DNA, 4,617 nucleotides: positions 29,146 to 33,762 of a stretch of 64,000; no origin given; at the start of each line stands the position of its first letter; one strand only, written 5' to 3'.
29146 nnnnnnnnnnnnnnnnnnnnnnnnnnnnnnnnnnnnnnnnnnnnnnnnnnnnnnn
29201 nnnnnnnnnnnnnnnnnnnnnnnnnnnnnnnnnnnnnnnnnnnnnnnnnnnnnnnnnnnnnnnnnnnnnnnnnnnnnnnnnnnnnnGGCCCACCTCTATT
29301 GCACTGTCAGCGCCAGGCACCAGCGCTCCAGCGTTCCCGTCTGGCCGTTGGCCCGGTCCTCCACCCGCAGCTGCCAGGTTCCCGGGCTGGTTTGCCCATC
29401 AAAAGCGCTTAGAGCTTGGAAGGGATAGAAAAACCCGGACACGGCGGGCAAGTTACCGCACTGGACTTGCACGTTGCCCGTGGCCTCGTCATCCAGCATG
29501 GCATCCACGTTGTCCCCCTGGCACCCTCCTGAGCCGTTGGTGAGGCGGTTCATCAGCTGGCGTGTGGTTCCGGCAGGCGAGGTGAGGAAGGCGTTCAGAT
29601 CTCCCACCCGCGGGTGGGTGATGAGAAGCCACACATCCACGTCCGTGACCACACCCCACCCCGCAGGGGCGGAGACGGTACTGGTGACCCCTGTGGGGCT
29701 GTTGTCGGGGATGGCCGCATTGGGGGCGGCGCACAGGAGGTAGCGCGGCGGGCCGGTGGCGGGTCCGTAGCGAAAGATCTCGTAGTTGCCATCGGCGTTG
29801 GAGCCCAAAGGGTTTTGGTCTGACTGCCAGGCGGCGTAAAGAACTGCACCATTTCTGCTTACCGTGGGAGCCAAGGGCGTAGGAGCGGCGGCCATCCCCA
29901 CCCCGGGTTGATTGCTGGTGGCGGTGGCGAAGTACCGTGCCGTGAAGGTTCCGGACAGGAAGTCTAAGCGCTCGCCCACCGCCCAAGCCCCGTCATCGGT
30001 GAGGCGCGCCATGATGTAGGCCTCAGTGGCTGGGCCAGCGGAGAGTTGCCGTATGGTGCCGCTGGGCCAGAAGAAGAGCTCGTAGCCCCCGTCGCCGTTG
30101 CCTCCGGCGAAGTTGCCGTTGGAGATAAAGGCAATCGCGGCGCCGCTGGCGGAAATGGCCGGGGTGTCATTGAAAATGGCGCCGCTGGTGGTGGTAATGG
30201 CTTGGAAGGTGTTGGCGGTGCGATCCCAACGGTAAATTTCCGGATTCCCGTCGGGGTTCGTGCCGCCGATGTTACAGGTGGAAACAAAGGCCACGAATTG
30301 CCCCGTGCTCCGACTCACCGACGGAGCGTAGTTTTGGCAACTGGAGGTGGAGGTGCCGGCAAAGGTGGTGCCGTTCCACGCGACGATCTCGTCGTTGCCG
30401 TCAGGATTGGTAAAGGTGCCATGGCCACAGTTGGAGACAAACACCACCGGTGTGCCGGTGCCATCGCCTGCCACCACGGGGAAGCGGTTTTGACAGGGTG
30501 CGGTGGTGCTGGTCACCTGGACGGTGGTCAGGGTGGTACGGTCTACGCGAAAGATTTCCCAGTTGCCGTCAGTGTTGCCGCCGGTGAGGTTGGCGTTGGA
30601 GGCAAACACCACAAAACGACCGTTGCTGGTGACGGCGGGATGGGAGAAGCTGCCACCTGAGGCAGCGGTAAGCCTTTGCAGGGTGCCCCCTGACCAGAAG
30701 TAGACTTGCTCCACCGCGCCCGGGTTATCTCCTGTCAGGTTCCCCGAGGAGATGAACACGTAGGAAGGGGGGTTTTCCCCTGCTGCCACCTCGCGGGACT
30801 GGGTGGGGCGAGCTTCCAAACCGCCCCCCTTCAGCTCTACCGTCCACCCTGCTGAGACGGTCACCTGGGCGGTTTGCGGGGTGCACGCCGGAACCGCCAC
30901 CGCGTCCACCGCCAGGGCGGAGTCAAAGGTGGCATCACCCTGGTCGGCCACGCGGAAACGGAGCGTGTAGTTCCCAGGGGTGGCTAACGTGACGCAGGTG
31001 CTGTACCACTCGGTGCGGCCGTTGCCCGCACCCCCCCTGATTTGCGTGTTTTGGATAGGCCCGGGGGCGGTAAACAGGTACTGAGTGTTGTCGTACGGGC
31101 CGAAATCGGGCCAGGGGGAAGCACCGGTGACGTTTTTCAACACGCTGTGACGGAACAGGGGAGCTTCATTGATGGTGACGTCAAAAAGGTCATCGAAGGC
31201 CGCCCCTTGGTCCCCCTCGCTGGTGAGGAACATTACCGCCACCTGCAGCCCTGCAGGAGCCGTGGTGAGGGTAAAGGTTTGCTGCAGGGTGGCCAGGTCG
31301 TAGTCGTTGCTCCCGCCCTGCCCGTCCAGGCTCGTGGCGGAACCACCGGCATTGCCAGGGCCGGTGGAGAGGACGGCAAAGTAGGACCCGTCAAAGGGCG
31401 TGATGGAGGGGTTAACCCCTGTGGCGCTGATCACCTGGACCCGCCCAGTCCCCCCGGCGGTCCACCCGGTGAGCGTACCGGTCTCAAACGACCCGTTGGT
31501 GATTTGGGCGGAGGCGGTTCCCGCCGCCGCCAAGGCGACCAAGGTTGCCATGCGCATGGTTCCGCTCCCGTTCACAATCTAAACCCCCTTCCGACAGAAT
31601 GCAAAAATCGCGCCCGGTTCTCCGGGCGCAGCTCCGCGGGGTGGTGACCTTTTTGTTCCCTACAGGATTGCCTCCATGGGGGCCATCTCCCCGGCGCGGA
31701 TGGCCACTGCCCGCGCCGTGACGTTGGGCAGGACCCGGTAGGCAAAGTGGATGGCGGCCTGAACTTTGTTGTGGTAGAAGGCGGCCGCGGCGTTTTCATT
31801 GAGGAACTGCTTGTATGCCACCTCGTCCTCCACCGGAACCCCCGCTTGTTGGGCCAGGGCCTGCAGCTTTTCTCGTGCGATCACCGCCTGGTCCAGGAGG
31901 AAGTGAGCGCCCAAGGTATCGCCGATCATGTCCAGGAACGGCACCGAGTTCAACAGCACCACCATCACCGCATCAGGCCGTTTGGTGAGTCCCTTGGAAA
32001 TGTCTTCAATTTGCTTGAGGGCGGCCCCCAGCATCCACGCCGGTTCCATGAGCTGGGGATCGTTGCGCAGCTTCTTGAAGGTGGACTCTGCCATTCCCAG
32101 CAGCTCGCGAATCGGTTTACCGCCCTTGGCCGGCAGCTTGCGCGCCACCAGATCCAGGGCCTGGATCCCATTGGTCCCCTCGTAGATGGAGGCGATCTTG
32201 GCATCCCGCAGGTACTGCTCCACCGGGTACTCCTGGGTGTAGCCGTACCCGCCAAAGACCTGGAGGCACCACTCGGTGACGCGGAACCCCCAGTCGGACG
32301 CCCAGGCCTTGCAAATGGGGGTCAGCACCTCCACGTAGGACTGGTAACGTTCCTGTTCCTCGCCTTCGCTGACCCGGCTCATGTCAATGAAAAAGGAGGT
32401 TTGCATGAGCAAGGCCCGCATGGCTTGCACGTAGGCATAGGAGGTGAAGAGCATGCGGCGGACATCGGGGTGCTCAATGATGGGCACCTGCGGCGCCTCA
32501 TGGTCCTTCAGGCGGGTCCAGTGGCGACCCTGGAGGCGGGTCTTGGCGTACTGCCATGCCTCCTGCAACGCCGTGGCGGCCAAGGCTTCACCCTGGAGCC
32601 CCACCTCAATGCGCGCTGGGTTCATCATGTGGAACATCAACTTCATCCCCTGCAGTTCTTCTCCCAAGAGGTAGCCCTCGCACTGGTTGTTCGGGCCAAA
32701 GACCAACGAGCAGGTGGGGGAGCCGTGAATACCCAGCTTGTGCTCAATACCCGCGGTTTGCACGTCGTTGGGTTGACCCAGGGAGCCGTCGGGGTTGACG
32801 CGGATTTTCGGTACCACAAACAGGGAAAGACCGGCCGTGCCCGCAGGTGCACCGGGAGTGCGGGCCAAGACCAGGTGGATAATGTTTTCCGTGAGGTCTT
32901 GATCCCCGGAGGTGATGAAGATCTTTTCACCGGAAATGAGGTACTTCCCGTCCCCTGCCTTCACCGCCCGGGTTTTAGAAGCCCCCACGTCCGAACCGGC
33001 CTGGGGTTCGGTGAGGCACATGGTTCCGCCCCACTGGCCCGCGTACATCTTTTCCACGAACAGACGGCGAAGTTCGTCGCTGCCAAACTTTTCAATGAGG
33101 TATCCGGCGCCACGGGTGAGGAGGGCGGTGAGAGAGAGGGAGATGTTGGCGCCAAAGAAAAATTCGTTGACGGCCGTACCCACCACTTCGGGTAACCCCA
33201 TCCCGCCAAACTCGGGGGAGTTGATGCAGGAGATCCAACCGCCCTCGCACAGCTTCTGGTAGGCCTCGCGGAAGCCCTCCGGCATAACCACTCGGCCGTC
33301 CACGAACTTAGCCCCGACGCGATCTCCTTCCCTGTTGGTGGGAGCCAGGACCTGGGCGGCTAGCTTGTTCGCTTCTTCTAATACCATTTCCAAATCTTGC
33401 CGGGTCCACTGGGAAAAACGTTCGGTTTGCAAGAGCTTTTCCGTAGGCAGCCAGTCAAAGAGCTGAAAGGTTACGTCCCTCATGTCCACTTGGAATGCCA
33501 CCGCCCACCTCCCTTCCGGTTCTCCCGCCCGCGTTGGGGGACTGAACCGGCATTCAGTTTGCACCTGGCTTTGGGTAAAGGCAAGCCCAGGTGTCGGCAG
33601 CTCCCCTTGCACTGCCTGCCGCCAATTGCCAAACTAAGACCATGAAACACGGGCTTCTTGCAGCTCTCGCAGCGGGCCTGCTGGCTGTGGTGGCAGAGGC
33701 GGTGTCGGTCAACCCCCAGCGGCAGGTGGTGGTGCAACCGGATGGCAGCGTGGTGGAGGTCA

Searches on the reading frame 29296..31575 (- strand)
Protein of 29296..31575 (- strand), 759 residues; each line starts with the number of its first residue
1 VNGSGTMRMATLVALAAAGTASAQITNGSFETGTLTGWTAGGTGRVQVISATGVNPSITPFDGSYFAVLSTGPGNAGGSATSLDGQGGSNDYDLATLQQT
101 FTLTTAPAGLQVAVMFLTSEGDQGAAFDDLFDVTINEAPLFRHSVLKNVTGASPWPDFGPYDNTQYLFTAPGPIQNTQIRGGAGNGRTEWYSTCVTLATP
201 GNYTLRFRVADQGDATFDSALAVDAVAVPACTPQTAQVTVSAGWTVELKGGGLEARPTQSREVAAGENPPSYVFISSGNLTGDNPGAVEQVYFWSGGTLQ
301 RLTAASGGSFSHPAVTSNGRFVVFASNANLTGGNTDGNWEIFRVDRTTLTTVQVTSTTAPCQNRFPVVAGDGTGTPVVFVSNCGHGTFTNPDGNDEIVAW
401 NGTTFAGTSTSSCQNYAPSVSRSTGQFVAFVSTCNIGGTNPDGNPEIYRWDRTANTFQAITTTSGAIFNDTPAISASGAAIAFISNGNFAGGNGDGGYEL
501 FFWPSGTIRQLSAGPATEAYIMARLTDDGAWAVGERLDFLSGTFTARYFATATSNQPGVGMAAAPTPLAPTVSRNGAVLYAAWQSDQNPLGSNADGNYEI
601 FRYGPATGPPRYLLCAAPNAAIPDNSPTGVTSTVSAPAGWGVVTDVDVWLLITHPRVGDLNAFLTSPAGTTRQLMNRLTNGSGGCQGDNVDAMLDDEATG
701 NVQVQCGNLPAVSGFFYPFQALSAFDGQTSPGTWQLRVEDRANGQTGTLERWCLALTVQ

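Call 87: search_protein_families(library=pfam, proteins=[window:29296-31575:-], max_evalue=0.0001)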
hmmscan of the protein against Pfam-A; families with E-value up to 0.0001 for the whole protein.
window:29296-31575:- (759 aa): 2 families
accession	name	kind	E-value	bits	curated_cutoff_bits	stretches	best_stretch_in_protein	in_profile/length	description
PF01483.27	P_proprotein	-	7.1e-15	55.3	21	1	644-755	2-85/86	Proprotein convertase P-domain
PF07676.18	PD40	-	1.4e-05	25.4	20.9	0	301-343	3-38/38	WD40-like Beta Propeller Repeat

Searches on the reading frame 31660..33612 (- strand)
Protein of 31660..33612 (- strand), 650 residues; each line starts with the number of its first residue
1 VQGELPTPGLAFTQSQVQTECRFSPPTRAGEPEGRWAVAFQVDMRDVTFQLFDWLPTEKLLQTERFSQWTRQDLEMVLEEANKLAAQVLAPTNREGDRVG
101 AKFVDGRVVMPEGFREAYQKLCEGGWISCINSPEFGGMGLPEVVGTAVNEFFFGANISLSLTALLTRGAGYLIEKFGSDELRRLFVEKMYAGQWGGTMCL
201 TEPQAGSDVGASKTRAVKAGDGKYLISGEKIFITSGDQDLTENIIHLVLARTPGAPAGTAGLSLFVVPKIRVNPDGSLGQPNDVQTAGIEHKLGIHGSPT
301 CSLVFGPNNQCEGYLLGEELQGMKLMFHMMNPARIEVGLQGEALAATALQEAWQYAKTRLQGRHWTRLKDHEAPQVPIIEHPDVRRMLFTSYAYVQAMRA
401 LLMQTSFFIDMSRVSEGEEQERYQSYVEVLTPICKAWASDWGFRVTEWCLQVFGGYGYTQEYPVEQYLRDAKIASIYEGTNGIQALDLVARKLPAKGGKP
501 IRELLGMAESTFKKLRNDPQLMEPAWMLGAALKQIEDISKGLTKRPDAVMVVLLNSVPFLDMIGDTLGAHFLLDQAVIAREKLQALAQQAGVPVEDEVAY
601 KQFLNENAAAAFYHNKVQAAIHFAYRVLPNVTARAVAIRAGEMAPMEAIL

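Call 87: search_protein_families(library=pfam, proteins=[window:31660-33612:-], max_evalue=0.0001)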
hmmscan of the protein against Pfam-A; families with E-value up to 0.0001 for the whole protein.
window:31660-33612:- (650 aa): 6 families
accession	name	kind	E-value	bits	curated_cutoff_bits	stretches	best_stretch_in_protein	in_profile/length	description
PF00441.29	Acyl-CoA_dh_1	-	4.1e-27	95.6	22.4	1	321-491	2-148/150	Acyl-CoA dehydrogenase, C-terminal domain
PF12806.12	Acyl-CoA_dh_C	-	9.6e-19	68.2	30.3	1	513-647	10-122/124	Acetyl-CoA dehydrogenase C-terminal like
PF02770.24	Acyl-CoA_dh_M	-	2.9e-15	56.7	33.3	1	198-305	2-94/97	Acyl-CoA dehydrogenase, middle domain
PF22924.1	ACOX_C_alpha1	-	2.4e-11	44.2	27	1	330-484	4-160/169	Acyl-CoA oxidase, C-alpha1 domain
PF08028.16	Acyl-CoA_dh_2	-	1.2e-08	35.8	22.7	1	345-481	11-133/134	Acyl-CoA dehydrogenase, C-terminal domain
PF02771.21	Acyl-CoA_dh_N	-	2.4e-08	34.8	22.9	1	73-192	3-112/113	Acyl-CoA dehydrogenase, N-terminal domain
